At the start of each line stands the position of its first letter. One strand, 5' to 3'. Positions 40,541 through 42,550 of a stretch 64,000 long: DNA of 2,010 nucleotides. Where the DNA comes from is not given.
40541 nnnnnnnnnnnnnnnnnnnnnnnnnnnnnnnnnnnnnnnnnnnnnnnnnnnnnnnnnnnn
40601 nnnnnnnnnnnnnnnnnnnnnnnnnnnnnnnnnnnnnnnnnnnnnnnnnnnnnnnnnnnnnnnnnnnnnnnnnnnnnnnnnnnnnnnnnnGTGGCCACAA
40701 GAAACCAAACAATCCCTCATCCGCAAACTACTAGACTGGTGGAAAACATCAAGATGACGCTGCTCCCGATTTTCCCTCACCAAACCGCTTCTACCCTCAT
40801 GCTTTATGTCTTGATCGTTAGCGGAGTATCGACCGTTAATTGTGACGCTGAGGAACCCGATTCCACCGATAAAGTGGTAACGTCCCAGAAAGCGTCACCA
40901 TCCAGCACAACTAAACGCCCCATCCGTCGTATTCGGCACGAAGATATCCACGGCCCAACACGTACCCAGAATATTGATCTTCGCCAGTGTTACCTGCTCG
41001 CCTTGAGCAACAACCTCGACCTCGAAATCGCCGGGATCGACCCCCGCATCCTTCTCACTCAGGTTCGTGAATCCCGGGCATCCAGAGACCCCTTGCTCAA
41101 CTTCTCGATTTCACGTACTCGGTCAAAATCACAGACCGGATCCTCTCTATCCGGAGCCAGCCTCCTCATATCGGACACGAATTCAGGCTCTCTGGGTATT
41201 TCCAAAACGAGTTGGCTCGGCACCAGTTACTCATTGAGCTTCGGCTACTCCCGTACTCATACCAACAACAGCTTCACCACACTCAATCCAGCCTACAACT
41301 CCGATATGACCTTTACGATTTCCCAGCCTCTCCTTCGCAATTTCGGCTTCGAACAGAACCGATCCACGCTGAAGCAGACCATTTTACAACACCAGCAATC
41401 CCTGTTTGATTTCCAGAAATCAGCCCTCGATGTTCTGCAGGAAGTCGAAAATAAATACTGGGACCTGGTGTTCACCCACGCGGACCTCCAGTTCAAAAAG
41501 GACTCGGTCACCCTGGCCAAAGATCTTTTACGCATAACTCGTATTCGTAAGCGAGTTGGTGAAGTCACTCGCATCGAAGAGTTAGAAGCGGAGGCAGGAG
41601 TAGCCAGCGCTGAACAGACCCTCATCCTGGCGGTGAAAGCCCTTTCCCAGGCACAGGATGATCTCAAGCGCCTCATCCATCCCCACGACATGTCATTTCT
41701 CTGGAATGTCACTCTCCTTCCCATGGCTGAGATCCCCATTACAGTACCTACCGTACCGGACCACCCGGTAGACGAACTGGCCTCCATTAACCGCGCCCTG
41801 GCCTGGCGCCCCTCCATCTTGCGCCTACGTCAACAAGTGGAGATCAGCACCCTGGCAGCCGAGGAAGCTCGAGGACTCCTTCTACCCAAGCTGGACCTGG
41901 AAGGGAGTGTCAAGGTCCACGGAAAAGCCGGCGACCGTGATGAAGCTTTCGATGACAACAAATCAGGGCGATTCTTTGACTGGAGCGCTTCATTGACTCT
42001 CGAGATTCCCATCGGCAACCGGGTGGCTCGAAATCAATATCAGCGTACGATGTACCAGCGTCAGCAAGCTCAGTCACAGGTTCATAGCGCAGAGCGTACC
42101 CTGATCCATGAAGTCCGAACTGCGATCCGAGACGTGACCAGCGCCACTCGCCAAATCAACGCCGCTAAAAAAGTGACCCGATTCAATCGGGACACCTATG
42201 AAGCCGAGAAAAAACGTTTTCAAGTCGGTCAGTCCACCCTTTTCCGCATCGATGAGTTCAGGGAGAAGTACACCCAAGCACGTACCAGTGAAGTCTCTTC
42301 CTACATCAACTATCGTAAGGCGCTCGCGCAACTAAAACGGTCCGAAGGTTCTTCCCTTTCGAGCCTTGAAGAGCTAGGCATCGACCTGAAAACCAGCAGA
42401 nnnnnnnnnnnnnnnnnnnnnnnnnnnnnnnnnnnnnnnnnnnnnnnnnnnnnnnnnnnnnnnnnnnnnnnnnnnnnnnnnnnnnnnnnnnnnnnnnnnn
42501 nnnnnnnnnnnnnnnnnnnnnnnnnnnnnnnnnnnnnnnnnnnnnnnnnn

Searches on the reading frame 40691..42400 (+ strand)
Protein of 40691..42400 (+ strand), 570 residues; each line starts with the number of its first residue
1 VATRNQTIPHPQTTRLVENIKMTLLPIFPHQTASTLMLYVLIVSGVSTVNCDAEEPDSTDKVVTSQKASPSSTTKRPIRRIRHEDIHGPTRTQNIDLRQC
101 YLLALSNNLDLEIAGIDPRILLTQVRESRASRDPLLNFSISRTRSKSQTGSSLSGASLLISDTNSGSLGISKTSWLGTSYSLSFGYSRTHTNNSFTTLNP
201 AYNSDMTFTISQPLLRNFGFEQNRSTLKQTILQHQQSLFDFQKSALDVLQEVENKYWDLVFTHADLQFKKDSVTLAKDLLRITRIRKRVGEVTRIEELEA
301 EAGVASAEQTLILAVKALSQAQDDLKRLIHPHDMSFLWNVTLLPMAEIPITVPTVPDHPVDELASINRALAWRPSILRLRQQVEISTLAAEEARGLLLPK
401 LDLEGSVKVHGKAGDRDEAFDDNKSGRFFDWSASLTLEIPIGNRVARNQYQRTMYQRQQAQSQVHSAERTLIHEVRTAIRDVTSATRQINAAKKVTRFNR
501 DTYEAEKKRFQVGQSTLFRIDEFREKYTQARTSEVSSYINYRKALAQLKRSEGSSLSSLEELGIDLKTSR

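Call 9: search_protein_families(library=pfam, proteins=[window:40691-42400:+], max_evalue=0.001)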
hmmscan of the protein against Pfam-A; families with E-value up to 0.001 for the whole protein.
window:40691-42400:+ (570 aa): 1 family
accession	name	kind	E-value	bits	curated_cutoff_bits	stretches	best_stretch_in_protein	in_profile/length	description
PF02321.23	OEP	-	5.3e-44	150.7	22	2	365-550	4-184/187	Outer membrane efflux protein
